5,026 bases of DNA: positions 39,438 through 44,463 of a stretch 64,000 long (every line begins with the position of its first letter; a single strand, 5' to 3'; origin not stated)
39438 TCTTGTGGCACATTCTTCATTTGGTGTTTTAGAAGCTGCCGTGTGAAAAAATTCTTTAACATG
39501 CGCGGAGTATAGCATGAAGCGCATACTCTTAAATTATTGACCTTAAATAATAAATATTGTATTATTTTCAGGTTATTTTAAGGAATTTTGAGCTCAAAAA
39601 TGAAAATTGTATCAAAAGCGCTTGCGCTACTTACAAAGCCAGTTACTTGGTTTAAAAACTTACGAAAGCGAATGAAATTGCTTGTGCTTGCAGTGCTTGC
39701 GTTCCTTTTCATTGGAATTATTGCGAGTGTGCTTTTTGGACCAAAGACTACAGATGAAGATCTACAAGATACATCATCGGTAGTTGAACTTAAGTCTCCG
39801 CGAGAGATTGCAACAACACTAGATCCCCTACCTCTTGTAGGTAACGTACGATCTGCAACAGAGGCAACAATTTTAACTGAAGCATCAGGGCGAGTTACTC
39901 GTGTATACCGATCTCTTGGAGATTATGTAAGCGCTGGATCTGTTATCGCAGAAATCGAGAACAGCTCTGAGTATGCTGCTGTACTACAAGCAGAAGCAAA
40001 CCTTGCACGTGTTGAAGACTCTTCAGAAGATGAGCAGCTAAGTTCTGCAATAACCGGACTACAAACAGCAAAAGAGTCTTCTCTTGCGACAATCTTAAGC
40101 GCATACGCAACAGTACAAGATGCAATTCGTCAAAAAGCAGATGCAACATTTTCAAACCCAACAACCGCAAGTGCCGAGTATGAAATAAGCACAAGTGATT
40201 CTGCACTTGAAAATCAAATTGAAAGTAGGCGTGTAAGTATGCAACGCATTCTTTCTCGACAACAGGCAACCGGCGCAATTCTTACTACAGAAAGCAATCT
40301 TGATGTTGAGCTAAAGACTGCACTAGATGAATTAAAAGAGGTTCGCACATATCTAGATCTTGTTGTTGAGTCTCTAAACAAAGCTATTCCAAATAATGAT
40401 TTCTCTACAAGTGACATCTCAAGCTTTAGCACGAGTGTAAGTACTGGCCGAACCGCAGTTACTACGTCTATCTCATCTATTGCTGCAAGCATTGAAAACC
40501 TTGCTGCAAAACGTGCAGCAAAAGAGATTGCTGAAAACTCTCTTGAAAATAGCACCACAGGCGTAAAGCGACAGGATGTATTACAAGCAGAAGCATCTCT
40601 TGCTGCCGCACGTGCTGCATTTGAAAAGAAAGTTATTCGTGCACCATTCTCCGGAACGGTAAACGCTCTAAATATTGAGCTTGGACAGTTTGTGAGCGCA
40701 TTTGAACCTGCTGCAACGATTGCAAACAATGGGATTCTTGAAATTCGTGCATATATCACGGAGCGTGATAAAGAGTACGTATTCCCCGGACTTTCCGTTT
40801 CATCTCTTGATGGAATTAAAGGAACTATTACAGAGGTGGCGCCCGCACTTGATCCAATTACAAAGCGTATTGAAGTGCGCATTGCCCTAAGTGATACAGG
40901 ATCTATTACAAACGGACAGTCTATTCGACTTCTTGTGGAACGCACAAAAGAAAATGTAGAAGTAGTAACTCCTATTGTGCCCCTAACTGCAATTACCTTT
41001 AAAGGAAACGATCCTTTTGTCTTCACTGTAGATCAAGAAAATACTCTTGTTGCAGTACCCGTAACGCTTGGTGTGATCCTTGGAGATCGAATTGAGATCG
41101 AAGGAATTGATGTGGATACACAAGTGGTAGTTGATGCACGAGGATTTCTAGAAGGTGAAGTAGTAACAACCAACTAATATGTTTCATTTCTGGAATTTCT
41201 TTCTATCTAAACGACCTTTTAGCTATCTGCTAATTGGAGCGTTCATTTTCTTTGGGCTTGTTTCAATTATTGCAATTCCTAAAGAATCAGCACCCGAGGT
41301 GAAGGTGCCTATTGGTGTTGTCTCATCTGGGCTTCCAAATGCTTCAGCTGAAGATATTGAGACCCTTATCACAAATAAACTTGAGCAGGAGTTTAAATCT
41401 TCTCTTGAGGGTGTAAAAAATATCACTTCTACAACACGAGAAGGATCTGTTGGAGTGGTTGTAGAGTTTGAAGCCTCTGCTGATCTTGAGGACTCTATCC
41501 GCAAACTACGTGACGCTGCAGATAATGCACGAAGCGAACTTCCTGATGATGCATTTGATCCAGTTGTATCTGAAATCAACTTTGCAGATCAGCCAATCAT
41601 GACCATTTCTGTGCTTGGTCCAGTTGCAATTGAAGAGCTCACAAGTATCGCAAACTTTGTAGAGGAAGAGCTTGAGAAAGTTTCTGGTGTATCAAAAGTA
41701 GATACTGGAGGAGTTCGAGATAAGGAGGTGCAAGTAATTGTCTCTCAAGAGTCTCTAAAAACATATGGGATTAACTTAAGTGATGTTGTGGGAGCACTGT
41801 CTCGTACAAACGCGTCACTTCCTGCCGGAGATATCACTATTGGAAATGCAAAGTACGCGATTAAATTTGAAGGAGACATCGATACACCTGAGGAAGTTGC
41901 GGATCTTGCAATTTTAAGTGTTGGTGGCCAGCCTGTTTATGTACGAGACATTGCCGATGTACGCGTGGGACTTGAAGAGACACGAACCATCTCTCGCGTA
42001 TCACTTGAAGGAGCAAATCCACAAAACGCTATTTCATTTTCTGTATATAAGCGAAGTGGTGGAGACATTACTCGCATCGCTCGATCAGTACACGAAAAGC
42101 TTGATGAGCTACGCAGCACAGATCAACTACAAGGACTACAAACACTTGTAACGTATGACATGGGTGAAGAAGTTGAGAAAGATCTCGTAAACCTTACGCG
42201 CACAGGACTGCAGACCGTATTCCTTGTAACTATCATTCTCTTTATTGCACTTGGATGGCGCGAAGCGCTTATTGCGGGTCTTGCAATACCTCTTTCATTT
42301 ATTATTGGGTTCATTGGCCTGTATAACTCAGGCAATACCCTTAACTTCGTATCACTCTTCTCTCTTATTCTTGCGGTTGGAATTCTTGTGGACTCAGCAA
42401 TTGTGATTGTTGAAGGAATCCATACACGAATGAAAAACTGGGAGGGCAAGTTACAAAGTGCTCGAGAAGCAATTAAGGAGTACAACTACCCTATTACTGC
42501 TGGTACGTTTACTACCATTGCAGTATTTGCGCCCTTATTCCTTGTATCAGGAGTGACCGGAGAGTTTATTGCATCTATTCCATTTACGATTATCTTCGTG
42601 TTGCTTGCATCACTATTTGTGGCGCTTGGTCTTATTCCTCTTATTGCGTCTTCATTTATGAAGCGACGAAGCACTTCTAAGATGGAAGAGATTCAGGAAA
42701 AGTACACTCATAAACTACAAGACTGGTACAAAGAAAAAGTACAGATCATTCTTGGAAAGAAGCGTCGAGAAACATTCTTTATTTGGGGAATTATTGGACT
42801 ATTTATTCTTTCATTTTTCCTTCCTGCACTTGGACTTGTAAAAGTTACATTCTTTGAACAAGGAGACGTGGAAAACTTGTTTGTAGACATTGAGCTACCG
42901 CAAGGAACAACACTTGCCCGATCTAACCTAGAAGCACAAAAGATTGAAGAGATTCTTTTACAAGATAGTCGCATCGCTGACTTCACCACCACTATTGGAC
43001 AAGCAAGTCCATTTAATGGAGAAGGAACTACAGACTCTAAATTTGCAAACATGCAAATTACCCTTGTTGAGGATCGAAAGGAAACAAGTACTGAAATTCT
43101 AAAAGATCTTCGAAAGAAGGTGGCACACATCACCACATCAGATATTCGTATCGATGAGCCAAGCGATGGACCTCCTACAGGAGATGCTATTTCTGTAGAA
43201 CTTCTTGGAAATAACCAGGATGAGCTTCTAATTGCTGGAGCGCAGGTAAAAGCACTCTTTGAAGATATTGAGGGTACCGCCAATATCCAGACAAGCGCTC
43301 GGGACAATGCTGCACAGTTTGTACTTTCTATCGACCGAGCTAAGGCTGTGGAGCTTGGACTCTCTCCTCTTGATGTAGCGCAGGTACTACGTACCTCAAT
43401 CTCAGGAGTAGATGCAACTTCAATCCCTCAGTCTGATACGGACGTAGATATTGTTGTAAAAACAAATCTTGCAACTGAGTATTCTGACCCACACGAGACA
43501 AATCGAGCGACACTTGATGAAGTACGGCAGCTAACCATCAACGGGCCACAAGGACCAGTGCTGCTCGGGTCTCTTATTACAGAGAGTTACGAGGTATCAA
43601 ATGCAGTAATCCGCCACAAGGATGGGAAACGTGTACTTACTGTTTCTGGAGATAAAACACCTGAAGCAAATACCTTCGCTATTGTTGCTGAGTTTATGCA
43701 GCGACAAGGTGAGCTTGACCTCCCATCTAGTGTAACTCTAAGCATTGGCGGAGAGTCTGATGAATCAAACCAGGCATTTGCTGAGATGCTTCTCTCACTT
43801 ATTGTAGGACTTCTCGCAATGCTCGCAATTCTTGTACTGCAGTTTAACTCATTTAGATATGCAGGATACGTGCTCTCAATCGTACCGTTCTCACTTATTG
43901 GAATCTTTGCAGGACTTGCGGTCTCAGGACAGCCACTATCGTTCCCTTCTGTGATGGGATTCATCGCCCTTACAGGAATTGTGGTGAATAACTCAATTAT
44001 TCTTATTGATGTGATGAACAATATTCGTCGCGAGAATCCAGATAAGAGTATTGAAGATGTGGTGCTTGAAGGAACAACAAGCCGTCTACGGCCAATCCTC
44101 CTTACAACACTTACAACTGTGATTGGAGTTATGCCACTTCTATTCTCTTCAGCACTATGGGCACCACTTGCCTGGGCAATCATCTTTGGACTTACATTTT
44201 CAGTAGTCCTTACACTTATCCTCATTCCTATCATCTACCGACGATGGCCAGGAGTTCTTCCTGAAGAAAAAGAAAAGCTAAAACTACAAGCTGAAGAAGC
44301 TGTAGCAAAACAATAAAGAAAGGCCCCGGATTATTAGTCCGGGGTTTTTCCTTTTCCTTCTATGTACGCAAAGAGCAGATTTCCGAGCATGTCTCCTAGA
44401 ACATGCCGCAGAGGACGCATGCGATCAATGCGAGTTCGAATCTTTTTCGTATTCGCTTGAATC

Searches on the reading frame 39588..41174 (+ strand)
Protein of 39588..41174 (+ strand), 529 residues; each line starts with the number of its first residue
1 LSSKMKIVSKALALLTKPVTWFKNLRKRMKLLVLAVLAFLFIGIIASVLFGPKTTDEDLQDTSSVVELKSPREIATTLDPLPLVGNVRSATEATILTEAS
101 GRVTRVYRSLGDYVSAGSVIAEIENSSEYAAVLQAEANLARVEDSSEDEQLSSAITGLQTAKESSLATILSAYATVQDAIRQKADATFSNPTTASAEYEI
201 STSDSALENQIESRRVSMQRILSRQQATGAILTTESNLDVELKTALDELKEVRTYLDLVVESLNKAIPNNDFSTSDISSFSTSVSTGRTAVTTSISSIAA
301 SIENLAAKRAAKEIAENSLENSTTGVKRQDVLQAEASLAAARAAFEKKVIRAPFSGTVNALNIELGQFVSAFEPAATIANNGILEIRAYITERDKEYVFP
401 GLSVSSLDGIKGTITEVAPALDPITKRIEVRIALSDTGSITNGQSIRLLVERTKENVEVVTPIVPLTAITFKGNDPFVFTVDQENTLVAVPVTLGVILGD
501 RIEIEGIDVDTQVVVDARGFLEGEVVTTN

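Call 82: search_protein_families(library=pfam, proteins=[window:39588-41174:+], max_evalue=0.00001)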
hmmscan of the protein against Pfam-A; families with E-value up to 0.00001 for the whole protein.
window:39588-41174:+ (529 aa): 3 families
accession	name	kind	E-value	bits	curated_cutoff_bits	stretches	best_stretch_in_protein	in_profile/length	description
PF13437.12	HlyD_3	-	1.7e-15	58.1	22.2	1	349-448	1-103/106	HlyD family secretion protein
PF16576.10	HlyD_D23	-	1.1e-14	54.6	30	1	284-437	42-204/214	Barrel-sandwich domain of CusB or HlyD membrane-fusion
PF13533.13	Biotin_lipoyl_2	-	5.7e-06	26.5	29.8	0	99-124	7-32/32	Biotin-lipoyl like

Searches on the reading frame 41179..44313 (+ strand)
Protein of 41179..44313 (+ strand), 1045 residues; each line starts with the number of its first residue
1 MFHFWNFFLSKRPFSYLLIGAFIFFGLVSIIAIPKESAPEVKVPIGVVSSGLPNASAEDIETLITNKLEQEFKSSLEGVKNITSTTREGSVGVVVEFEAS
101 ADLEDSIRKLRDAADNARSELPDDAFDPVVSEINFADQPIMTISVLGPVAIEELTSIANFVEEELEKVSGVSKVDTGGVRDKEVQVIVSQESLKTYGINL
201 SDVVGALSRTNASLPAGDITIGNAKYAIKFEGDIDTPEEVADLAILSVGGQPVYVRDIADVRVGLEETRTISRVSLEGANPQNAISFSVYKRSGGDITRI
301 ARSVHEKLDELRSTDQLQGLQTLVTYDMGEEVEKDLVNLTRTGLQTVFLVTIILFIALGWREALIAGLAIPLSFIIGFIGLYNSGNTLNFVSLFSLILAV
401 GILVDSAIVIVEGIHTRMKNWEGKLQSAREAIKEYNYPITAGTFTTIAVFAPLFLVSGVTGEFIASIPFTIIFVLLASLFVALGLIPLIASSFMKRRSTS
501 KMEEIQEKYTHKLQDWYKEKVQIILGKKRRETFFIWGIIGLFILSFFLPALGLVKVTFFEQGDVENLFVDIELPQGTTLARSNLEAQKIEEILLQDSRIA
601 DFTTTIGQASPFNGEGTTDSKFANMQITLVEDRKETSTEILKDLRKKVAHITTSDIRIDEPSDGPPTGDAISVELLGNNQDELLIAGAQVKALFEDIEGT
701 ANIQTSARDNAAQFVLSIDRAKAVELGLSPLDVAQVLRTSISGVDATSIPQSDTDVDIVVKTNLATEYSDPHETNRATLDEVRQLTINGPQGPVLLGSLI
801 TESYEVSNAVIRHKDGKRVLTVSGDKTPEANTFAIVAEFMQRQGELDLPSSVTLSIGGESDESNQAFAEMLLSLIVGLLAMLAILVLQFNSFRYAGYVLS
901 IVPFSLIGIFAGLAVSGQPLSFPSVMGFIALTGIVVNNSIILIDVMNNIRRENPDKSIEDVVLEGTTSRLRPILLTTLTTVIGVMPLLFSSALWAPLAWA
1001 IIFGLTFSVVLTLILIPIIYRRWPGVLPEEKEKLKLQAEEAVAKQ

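Call 82: search_protein_families(library=pfam, proteins=[window:41179-44313:+], max_evalue=0.00001)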
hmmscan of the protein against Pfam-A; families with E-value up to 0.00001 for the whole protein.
window:41179-44313:+ (1045 aa): 2 families
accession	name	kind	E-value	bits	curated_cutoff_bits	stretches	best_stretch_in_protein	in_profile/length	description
PF00873.25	ACR_tran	-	2.3e-180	602.1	28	1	5-1021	2-1018/1021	AcrB/AcrD/AcrF family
PF02355.23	SecD_SecF_C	-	1.4e-09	38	20.5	1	863-1012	26-175/189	Protein export membrane protein SecD/SecF, C-terminal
